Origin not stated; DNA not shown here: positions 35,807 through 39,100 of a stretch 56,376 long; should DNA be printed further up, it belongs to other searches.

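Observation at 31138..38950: Complementary asymmetric HdrA halves, split in module 1 and fused in module 2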

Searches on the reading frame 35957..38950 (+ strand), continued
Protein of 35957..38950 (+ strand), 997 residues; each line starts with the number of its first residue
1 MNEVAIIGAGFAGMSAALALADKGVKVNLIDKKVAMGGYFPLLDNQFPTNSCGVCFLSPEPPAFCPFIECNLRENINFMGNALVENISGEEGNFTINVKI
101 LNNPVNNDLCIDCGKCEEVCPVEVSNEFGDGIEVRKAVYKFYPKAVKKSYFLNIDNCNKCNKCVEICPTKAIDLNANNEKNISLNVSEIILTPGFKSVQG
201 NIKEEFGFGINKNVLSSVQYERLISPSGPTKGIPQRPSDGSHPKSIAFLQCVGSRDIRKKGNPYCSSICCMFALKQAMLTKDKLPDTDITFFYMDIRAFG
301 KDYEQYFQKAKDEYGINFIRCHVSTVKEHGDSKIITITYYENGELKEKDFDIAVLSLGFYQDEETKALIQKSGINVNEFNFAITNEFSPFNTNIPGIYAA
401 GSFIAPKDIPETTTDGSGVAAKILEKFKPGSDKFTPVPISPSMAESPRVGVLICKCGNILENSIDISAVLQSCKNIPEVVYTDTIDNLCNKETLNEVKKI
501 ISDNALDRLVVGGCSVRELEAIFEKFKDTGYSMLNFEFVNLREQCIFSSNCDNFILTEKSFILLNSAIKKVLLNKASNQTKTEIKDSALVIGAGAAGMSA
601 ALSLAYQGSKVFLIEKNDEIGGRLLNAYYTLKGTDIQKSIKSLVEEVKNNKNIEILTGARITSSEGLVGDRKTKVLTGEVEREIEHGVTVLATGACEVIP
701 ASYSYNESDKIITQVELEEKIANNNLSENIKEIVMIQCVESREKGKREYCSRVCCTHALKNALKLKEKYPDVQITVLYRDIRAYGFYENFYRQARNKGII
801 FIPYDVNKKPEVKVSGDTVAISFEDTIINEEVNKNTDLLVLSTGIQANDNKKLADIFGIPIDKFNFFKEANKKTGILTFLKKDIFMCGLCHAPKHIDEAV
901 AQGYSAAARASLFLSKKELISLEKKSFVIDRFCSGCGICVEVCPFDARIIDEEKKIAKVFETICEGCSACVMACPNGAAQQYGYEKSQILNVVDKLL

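Call 51: find_encoding_contigs(protein=P0034, flank=10000, max_places=1)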
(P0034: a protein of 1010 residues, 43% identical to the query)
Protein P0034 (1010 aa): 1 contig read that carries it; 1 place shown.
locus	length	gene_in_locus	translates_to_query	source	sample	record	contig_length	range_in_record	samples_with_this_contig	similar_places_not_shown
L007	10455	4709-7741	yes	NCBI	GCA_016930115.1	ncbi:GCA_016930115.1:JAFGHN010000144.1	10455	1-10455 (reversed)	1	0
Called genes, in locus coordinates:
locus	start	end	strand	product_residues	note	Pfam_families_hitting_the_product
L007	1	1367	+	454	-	PF07992:Pyr_redox_2 (weak), PF12831:FAD_oxidored (weak), PF13450:NAD_binding_8 (weak), PF13187:Fer4_9 (faint), PF12797:Fer4_2 (weak), PF00037:Fer4 (weak), PF12838:Fer4_7 (weak), PF12837:Fer4_6 (weak), +1 more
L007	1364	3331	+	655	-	PF00890:FAD_binding_2, PF01266:DAO, PF07992:Pyr_redox_2 (weak), PF12831:FAD_oxidored, PF13450:NAD_binding_8, PF12838:Fer4_7, PF13187:Fer4_9 (weak), PF13237:Fer4_10, +9 more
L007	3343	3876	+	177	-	PF13237:Fer4_10 (weak), PF13183:Fer4_8, PF13187:Fer4_9 (weak), PF13534:Fer4_17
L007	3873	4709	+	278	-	PF02754:CCG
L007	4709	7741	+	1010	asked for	PF07992:Pyr_redox_2, PF12838:Fer4_7, PF13183:Fer4_8, PF13187:Fer4_9, PF13237:Fer4_10, PF07992:Pyr_redox_2, PF12838:Fer4_7, PF13187:Fer4_9, +28 more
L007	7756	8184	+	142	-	PF02662:FlpD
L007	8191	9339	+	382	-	PF04432:FrhB_FdhB_C (weak), PF13534:Fer4_17 (faint), PF13183:Fer4_8 (weak)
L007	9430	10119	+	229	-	PF13534:Fer4_17 (faint), PF13237:Fer4_10, PF12838:Fer4_7, PF13183:Fer4_8 (weak), PF13187:Fer4_9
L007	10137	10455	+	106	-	?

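Call 73: predict_structure(alignment_id=A1)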
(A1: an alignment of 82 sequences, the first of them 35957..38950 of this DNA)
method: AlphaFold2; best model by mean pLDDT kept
length: 997 residues; sequences in the alignment: 82
mean_pLDDT: 88.8   pTM: 0.90
mean pLDDT of the five models: 88.8, 88.5, 87.7, 85.6, 84.8
residues with pLDDT >= 90: 617; 70-90: 335; 50-70: 33; < 50: 12
segments of 3 or more residues with pLDDT < 50: 431-442
pLDDT, mean of each block of 10 residues (from residue 1): 89 93 92 79 59 73 75 85 95 96 88 86 83 87 69 92 90 88 96 86 82 92 87 91 95 78 83 91 96 81 88 94 86 90 87 92 92 94 95 97 89 94 80 39 70 84 90 92 86 84 90 81 80 89 79 90 92 85 95 97 96 96 92 93 97 96 94 93 97 94 93 96 90 95 89 92 95 95 87 95 91 93 90 95 94 94 92 83 93 93 96 91 91 93 90 92 90 92 90 86
secondary structure, 60 per line:
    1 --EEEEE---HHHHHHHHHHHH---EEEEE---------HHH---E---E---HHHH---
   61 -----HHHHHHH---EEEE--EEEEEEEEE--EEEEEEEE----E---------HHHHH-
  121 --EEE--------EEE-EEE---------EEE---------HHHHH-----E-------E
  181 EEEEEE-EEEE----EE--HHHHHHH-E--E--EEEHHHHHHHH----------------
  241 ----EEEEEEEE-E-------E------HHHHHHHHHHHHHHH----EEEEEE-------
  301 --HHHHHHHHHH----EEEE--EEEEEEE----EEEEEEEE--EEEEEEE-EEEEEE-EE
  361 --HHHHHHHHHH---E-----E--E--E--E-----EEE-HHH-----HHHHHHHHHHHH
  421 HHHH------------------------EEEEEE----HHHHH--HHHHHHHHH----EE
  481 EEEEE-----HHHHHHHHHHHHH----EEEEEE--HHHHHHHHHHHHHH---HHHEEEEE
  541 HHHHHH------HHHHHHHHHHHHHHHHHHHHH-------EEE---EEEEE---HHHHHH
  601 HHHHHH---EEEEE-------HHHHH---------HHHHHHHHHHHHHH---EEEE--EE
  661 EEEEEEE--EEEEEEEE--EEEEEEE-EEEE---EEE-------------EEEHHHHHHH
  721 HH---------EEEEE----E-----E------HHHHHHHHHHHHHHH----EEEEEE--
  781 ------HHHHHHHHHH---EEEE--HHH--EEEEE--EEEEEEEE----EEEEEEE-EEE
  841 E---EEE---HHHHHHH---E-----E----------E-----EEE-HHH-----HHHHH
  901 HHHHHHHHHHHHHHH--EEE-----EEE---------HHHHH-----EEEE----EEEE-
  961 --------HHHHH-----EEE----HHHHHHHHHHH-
elements in order (helices of 4 or more, strands of 3 or more residues): E3-7 H11-22 E26-30 H54-57 H66-72 E76-79 E82-90 E93-100 H115-119 E123-125 E134-136 E138-140 E150-152 H162-166 E180-186 E188-191 H200-206 E214-216 H217-224 E245-252 H269-283 E288-293 H303-312 E317-320 E323-329 E334-341 E344-350 E352-357 H363-372 E397-399 H409-424 E449-454 H459-463 H466-474 E479-485 H491-503 E508-513 H516-529 E536-540 H541-546 H553-573 E581-583 E587-591 H595-606 E610-614 H622-626 H636-649 E653-656 E659-667 E670-677 E680-686 E688-691 E695-697 E711-713 H714-722 E732-736 H754-768 E773-778 H787-796 E800-803 E811-815 E818-825 E830-836 E838-841 E845-847 H851-857 E884-886 H896-915 E918-920 E926-928 H938-942 E948-951 E956-959 H969-973 E979-981 H986-996

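Call 76: fold_search(model_id=the predicted structure, library=pdb)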
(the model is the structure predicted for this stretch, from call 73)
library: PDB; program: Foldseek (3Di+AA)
matches with E <= 10: 1879; with E <= 0.001: 919
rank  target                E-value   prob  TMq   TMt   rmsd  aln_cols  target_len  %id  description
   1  8rvy_A                7.7e-49  1.00  0.51  0.77   3.5       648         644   29  CryoEM structure of the Elp-Hdr complex of Methanothermobacter marburgensis state 1 (composite structure) (released 2025-05-14)
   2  8rvu_A                1.5e-48  1.00  0.42  0.61   7.4       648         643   29  CryoEM structure of the Elp-Hdr complex of Methanothermobacter marburgensis state 2 (composite structure) (released 2025-05-14)
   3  5odc_A                2.8e-48  1.00  0.37  0.53   9.6       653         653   27  Heterodisulfide reductase / [NiFe]-hydrogenase complex from Methanothermococcus thermolithotrophicus at 2.3 A resoluti (released 2017-08-30)
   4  5odh_A                1.2e-47  1.00  0.36  0.52   9.9       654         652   28  Heterodisulfide reductase / [NiFe]-hydrogenase complex from Methanothermococcus thermolithotrophicus soaked with heter (released 2017-08-30)
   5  7bkb_A                1.2e-46  1.00  0.42  0.59   7.1       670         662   24  Formate dehydrogenase - heterodisulfide reductase - formylmethanofuran dehydrogenase complex from Methanospirillum hun (released 2021-09-29)
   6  5odi_A                1.5e-46  1.00  0.36  0.52   9.7       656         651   27  Heterodisulfide reductase / [NiFe]-hydrogenase complex from Methanothermococcus thermolithotrophicus cocrystallized wi (released 2017-08-30)
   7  7bkd_A                8.2e-46  1.00  0.52  0.77   3.3       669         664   24  Formate dehydrogenase - heterodisulfide reductase - formylmethanofuran dehydrogenase complex from Methanospirillum hun (released 2021-09-29)
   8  8rwn_A                9.2e-43  1.00  0.40  0.91   2.2       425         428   37  CryoEM structure of the Hdr(ABC)2 subunits of the Elp-Hdr complex of Methanothermobacter marburgensis (released 2025-05-14)
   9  8rvu_a                1.3e-42  1.00  0.40  0.91   2.2       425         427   37  CryoEM structure of the Elp-Hdr complex of Methanothermobacter marburgensis state 2 (composite structure) (released 2025-05-14)
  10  7bke_A                1.5e-39  1.00  0.40  0.87   2.3       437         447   34  Formate dehydrogenase - heterodisulfide reductase - formylmethanofuran dehydrogenase complex from Methanospirillum hun (released 2021-09-29)
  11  7bkd_a                1.3e-38  1.00  0.40  0.87   2.3       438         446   34  Formate dehydrogenase - heterodisulfide reductase - formylmethanofuran dehydrogenase complex from Methanospirillum hun (released 2021-09-29)
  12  6tjr_A                9.8e-27  1.00  0.30  0.85   2.8       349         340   26  Structure of HdrA-like subunit from Hyphomicrobium denitrificans (released 2020-08-19)
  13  4xvg                  2.2e-16  1.00  0.22  0.39  21.9       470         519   16  Crystal structure of Alkylhydroperoxide Reductase Subunit AhpF from Escherichia coli (released 2016-02-24)
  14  1hyu                  2.4e-16  1.00  0.22  0.37  20.7       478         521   15  CRYSTAL STRUCTURE OF INTACT AHPF (released 2001-02-14)
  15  3cty_B                4.7e-16  1.00  0.24  0.69   5.7       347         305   17  Crystal structure of T. acidophilum thioredoxin reductase (released 2009-02-24)
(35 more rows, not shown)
